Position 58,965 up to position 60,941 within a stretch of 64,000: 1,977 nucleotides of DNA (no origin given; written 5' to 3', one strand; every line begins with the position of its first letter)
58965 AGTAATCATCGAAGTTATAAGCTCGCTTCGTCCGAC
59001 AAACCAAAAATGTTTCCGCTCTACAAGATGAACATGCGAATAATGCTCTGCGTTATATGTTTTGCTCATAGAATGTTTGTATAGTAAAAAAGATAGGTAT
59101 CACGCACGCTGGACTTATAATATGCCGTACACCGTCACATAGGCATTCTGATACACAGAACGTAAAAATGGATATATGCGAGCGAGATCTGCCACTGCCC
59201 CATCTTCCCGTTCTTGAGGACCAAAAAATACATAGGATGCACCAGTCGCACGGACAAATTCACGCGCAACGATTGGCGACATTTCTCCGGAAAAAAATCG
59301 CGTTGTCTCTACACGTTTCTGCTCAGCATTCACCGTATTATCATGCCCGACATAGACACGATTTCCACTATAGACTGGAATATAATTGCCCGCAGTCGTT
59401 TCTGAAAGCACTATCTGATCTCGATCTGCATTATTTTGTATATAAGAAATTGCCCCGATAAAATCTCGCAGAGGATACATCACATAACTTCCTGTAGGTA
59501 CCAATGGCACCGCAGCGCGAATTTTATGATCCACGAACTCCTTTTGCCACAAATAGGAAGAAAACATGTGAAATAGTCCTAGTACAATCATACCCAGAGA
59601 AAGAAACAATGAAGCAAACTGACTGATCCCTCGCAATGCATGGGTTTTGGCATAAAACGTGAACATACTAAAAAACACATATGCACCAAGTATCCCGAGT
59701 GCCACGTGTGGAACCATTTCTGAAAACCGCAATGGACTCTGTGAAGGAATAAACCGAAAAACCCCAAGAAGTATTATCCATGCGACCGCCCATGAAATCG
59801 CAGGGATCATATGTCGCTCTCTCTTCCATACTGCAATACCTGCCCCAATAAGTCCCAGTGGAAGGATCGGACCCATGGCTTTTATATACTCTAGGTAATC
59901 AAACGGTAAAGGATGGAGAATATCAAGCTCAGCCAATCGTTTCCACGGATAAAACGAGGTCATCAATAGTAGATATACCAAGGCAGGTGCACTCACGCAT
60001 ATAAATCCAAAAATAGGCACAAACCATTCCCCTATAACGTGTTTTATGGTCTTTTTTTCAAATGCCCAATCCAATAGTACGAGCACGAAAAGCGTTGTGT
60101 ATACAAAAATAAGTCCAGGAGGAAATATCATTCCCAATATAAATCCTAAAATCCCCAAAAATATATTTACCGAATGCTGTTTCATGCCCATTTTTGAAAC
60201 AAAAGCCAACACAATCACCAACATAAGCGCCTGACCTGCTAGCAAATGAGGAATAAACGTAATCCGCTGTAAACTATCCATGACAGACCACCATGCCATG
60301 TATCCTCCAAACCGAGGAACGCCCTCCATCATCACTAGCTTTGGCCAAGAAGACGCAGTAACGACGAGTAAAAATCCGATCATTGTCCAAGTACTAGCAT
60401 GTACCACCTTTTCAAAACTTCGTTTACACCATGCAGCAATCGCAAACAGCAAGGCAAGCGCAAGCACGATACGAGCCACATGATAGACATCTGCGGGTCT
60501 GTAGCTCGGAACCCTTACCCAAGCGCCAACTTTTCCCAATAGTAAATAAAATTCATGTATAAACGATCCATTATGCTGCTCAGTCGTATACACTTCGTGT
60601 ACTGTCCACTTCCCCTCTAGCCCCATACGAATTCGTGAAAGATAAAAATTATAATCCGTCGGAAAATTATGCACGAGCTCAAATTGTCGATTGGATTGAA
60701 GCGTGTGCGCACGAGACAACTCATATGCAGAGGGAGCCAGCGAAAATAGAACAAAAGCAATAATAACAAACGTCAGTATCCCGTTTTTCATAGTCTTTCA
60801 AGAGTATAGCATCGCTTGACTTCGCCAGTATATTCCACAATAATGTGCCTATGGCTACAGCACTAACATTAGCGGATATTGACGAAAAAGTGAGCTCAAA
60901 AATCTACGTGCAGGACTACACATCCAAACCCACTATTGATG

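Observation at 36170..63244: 27-kb glycosylation locus dominated by GT2 plus GT-C pairs, with no visible Wzx/Wzy or priming transferase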

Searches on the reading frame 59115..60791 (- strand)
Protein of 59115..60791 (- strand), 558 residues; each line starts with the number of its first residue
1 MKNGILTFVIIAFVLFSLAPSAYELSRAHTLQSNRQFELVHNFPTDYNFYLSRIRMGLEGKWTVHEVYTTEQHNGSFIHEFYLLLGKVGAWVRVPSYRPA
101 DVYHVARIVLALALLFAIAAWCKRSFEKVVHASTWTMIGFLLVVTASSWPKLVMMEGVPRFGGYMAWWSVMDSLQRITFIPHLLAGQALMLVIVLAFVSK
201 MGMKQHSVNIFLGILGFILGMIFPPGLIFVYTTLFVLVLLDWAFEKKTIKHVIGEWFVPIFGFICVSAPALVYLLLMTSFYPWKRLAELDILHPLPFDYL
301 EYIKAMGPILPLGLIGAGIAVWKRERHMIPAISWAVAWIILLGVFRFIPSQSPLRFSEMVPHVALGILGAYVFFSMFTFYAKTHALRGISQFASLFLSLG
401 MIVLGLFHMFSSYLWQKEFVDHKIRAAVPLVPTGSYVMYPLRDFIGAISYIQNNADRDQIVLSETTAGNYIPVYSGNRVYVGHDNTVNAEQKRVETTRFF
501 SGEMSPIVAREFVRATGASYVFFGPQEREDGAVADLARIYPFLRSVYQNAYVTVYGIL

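Call 4: search_protein_families(library=pfam, proteins=[window:59115-60791:-], max_evalue=0.01)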
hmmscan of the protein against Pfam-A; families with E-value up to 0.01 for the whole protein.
window:59115-60791:- (558 aa): 0 families

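Call 11: search_protein_families(library=ncbifam, proteins=[window:59115-60791:-], max_evalue=0.01)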
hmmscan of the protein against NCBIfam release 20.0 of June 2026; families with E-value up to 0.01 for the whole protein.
window:59115-60791:- (558 aa): 0 families

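Call 28: find_homologous_proteins(query=window:59115-60791:-, max_evalue=0.001)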
Query window:59115-60791:- (558 aa): 430 proteins with E <= 0.001 among 8000 candidates; the best 120 are listed.
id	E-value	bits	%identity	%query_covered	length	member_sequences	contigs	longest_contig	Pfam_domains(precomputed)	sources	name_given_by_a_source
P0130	0.0e+0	1257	100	100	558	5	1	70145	-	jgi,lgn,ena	-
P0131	0.0e+0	1034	80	100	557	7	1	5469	-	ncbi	-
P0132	0.0e+0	1027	80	100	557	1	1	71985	-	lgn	-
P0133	0.0e+0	1025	80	100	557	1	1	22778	-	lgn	-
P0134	0.0e+0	1020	79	100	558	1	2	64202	-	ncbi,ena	-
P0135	0.0e+0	1020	80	100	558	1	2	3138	-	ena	-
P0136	7.8e-294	993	77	100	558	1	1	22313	-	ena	-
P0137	1.7e-268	910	70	100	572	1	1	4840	-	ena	-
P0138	2.5e-218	744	61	100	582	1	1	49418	-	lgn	-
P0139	1.3e-208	712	62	98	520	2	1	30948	-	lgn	-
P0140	2.1e-207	708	58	100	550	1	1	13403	-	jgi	jgi:hypothetical protein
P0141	1.5e-205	702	57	99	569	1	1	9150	-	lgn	-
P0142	1.6e-203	695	57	100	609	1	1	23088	-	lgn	-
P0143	1.9e-201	689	57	100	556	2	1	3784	-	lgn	-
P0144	7.3e-201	687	56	99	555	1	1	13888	-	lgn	-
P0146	2.9e-200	685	59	98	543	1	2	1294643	-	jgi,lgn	jgi:hypothetical protein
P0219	2.9e-186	638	56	98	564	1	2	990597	-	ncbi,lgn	ncbi:MAG: hypothetical protein ACOY3M_01425 [Patescibacteria group bacterium]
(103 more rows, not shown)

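Call 30: search_solved_structures(query=A3, max_evalue=10)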
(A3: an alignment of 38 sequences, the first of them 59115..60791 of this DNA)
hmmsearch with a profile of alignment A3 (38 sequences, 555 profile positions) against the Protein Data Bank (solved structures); distinct sequences matched with E-value up to 10: 3.
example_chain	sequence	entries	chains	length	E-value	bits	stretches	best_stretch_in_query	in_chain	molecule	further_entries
9u9h_A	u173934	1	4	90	0.25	12.9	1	184-230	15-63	Virion membrane protein OPG140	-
5x3x_Q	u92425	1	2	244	0.41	12.2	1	341-381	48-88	Uncharacterized protein CbiQ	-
5x41_Q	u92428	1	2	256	0.45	12.1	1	341-381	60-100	Uncharacterized protein CbiQ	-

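Call 33: find_encoding_contigs(protein=P0146, flank=10000, max_places=2)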
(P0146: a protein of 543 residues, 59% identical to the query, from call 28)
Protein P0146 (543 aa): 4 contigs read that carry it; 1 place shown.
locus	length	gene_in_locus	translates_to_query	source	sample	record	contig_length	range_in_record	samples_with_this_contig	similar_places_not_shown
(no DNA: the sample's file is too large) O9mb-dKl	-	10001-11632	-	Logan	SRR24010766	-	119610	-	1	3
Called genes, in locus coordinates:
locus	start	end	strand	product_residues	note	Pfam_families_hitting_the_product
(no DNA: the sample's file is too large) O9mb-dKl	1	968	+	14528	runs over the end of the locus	-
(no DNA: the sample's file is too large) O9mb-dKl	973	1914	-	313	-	PF02585:PIG-L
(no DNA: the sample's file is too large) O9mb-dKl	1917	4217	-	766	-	-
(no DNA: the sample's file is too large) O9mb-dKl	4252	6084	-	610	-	PF08305:NPCBM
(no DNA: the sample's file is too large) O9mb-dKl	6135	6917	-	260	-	-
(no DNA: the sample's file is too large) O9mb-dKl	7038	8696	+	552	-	-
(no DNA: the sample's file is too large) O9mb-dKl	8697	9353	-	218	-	-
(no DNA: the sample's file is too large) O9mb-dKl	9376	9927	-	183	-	PF00908:dTDP_sugar_isom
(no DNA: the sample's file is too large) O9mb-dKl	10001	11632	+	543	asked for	-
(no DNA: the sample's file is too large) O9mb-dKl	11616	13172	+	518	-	PF02366:PMT (weak), PF13231:PMT_2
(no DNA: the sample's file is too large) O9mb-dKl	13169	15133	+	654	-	PF19510:DUF6044 (weak), PF09586:YfhO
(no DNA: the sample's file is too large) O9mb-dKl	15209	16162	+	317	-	PF01073:3Beta_HSD, PF01370:Epimerase, PF02719:Polysacc_synt_2, PF04321:RmlD_sub_bind, PF05368:NmrA (weak), PF13460:NAD_binding_10, PF16363:GDP_Man_Dehyd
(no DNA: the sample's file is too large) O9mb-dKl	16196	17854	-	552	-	PF13231:PMT_2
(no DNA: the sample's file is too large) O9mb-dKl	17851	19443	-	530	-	-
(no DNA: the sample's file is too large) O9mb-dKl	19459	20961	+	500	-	-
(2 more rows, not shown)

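Call 38: find_encoding_contigs(protein=P0130, flank=10000, max_places=3)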
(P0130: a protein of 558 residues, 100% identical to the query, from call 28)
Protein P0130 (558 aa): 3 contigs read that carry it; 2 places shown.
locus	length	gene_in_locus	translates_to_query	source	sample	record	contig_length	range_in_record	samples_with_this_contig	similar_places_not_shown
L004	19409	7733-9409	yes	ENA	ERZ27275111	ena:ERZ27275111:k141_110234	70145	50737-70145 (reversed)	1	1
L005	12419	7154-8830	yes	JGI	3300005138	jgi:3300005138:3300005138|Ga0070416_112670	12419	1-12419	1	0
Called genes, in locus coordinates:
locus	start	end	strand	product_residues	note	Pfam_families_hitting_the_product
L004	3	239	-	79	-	?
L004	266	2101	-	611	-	PF08305:NPCBM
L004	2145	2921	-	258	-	-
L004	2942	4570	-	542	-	-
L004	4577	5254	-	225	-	-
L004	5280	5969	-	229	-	PF00535:Glycos_transf_2, PF13641:Glyco_tranf_2_3 (weak), PF10111:Glyco_tranf_2_2 (weak)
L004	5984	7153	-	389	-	PF01041:DegT_DnrJ_EryC1, PF00266:Aminotran_5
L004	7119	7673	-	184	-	PF00908:dTDP_sugar_isom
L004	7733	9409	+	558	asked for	-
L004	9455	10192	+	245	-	PF13489:Methyltransf_23, PF13649:Methyltransf_25, PF13847:Methyltransf_31, PF08241:Methyltransf_11, PF08242:Methyltransf_12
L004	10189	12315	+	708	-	PF09586:YfhO (weak)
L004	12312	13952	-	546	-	PF13231:PMT_2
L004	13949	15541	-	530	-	-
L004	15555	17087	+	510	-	-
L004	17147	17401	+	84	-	-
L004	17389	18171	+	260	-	PF00535:Glycos_transf_2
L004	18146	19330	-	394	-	PF08421:Methyltransf_13, PF13489:Methyltransf_23, PF08241:Methyltransf_11 (weak), PF08242:Methyltransf_12 (weak), PF08484:Methyltransf_14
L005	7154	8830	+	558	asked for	-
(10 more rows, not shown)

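Call 44: search_protein_families(library=pfam, proteins=[L004:2942-4570:-, L004:266-2101:-, L004:2145-2921:-], max_evalue=0.01)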
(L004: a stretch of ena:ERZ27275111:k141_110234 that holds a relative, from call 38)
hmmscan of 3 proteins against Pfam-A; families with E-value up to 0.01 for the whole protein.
L004:2942-4570:- (542 aa): 0 families

L004:266-2101:- (611 aa): 2 families
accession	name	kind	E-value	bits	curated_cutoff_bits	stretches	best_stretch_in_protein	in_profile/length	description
PF08305.17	NPCBM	-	3.6e-33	114.9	23.9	1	472-609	7-136/137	NPCBM/NEW2 domain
PF09594.16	GT87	-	0.0015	18.7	25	1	107-228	31-137/237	Glycosyltransferase family 87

L004:2145-2921:- (258 aa): 0 families

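Call 45: find_encoding_contigs(protein=P0219, flank=10000, max_places=1)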
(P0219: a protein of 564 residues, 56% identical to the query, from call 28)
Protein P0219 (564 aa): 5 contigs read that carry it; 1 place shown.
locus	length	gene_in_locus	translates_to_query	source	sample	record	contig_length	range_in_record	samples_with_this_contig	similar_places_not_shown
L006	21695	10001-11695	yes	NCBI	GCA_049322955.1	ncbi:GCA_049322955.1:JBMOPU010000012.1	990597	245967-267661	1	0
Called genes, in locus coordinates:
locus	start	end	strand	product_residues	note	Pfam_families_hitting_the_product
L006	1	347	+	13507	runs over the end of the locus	-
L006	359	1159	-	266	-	PF02585:PIG-L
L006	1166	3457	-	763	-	-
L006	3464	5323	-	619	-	PF08305:NPCBM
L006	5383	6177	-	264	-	-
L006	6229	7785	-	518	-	-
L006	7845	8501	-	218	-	-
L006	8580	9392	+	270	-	PF00702:Hydrolase, PF12710:HAD (weak), PF13419:HAD_2, PF13242:Hydrolase_like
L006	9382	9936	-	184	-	PF00908:dTDP_sugar_isom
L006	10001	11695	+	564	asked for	-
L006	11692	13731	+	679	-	PF19554:DUF6077 (weak), PF09586:YfhO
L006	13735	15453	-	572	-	PF13231:PMT_2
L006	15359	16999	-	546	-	-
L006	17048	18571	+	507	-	-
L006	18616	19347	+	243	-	PF00535:Glycos_transf_2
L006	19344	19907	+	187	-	PF00132:Hexapep, PF14602:Hexapep_2 (weak)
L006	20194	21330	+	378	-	PF00155:Aminotran_1_2, PF01041:DegT_DnrJ_EryC1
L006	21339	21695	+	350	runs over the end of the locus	PF00535:Glycos_transf_2, PF10111:Glyco_tranf_2_2, PF13641:Glyco_tranf_2_3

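Call 49: search_protein_representatives(alignment_id=A3)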
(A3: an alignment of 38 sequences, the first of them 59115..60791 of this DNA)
Query: 38 sequences, 555 profile positions. Proteins with E-value up to 0.001 (for the whole library): 4375; up to 1e-10: 2635; up to 1e-30: 462. The best 150 are listed.
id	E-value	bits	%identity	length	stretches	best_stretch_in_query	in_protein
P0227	1.3e-253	859.0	-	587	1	3-554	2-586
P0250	4.7e-230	781.2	-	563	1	3-554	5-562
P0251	7.3e-208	707.9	-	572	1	2-554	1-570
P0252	7.1e-206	701.4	-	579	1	4-554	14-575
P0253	4.6e-202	688.8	-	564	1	2-554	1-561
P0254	2.0e-199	680.1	-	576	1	1-553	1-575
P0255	1.1e-192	657.8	-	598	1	2-554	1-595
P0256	2.2e-188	643.6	-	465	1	138-554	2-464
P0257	2.3e-183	627.1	-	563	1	4-554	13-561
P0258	6.5e-180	615.7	-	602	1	6-554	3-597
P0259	4.3e-174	596.5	-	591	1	8-554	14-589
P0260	5.4e-173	592.8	-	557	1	5-553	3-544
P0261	4.3e-169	580.0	-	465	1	2-381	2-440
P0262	3.8e-155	534.0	-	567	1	5-554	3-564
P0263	1.6e-147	508.8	-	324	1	222-554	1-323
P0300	6.9e-71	255.8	-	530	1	4-554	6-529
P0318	9.1e-60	219.1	-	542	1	4-554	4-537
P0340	6.9e-56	206.3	-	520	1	6-554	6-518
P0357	1.7e-52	195.1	-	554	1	5-554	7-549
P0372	1.9e-50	188.3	-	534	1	7-554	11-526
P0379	1.6e-49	185.3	-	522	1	5-554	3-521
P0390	5.0e-48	180.3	-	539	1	4-553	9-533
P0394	9.2e-48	179.5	-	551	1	8-554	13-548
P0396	1.4e-47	178.8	-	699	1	11-554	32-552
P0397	1.7e-47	178.6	-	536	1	7-554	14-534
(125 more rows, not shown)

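Call 51: search_protein_families(library=pfam, alignment_id=A4, max_evalue=0.1)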
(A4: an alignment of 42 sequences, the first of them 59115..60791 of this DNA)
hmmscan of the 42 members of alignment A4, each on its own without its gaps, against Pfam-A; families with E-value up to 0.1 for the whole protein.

A. member 1, window:59115-60791:- (558 aa): 0 families

B. families by the number of members that match (of 42 scanned): 7 families
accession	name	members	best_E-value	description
PF20176.3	DUF6541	1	1.7e-10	Family of unknown function (DUF6541)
PF01553.26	Acyltransferase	1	0.0021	Acyltransferase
PF25259.1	DUF7860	1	0.029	Family of unknown function (DUF7860)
PF06645.18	SPC12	1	0.032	Microsomal signal peptidase 12 kDa subunit (SPC12)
PF17158.10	MASE4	1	0.043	Membrane-associated sensor, integral membrane domain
PF11070.13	DUF2871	1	0.054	Protein of unknown function (DUF2871)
PF21714.3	KaiA_N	1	0.061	Circadian clock protein KaiA, N-terminal domain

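Call 52: search_solved_structures(query=A4, max_evalue=10, show_alignments=2)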
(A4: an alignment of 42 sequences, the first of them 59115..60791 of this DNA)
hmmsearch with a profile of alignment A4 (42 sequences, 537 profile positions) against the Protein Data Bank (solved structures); distinct sequences matched with E-value up to 10: 7.
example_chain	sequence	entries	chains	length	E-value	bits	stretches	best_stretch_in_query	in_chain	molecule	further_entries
3vu0_A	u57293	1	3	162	0.0049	18.7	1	422-505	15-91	Putative uncharacterized protein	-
9ivk_A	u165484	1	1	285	0.87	11.3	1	96-151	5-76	HBC599 membrane protein binder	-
5dan_A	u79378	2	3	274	0.99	11.1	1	491-536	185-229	2,5-diketo-D-gluconic acid reductase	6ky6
6kik_A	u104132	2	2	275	1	11.1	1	491-536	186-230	Oxidoreductase, aldo/keto reductase family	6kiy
6cfw_C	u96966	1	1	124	1.2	10.9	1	295-366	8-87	Monovalent cation/H+ antiporter subunit G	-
3ie4_A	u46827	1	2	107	1.6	10.5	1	55-86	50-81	Gram-Negative Binding Protein 3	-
8g99_C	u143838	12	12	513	2.5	9.8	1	482-535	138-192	DNA primase large subunit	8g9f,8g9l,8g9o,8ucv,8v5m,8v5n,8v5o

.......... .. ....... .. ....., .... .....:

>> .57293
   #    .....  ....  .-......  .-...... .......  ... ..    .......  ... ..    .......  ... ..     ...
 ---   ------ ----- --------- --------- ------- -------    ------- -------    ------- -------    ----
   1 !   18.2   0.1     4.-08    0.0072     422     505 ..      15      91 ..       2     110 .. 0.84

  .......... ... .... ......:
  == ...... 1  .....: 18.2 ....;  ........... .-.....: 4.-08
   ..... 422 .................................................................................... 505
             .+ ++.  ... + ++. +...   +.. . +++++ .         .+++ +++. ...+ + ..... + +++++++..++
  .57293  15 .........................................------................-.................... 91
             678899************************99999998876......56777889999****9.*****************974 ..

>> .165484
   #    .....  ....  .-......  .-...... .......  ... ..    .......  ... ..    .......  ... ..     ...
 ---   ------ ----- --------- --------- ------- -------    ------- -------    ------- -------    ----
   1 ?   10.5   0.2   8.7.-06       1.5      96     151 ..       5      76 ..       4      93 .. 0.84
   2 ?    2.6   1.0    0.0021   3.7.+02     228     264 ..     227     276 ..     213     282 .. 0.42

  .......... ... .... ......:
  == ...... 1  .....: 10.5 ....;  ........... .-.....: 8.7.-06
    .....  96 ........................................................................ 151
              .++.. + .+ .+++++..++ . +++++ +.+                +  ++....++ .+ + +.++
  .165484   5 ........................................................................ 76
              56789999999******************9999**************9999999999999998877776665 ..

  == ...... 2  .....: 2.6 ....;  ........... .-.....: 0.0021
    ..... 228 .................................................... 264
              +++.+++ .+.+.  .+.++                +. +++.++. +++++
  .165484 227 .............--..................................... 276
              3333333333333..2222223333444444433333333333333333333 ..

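Call 74: list_cluster_members(proteins=[P0300, P0318, P0340, P0357, P0372, P0379, P0390, P0394, P0396, P0397])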
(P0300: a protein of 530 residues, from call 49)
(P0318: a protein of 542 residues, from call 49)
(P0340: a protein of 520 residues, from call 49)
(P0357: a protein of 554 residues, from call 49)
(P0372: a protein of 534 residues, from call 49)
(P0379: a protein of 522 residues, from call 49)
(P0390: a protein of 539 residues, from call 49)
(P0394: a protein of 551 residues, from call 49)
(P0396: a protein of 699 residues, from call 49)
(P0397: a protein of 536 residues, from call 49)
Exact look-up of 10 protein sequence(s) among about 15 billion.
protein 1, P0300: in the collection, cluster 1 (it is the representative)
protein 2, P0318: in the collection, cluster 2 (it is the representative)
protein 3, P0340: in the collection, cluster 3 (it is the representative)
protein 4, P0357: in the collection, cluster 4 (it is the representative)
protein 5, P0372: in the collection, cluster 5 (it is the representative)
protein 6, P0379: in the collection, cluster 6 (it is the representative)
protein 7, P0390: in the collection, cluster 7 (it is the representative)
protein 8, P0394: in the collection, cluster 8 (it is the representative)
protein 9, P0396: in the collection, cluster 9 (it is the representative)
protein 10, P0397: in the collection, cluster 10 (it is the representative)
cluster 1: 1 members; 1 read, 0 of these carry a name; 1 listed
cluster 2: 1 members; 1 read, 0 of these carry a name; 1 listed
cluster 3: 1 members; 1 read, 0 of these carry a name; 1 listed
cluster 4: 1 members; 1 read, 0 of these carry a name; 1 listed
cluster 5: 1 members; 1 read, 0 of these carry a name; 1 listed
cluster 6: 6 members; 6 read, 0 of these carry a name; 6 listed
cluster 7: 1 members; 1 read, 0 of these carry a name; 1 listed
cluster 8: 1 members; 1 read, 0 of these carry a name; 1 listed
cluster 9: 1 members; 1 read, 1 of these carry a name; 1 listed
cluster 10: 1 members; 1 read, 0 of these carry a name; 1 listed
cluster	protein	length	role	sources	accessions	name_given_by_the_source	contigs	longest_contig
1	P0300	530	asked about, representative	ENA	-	-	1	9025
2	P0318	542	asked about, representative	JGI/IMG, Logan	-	-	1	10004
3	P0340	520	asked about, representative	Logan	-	-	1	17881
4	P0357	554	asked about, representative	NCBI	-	-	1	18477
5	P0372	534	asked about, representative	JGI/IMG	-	-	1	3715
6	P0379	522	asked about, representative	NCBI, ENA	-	-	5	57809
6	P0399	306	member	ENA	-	-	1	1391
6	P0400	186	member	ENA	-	-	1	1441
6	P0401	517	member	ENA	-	-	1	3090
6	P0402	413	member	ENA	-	-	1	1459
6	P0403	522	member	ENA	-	-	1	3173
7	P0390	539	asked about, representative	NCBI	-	-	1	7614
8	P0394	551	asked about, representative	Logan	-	-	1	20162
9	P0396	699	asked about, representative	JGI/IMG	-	hypothetical protein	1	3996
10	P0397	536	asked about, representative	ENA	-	-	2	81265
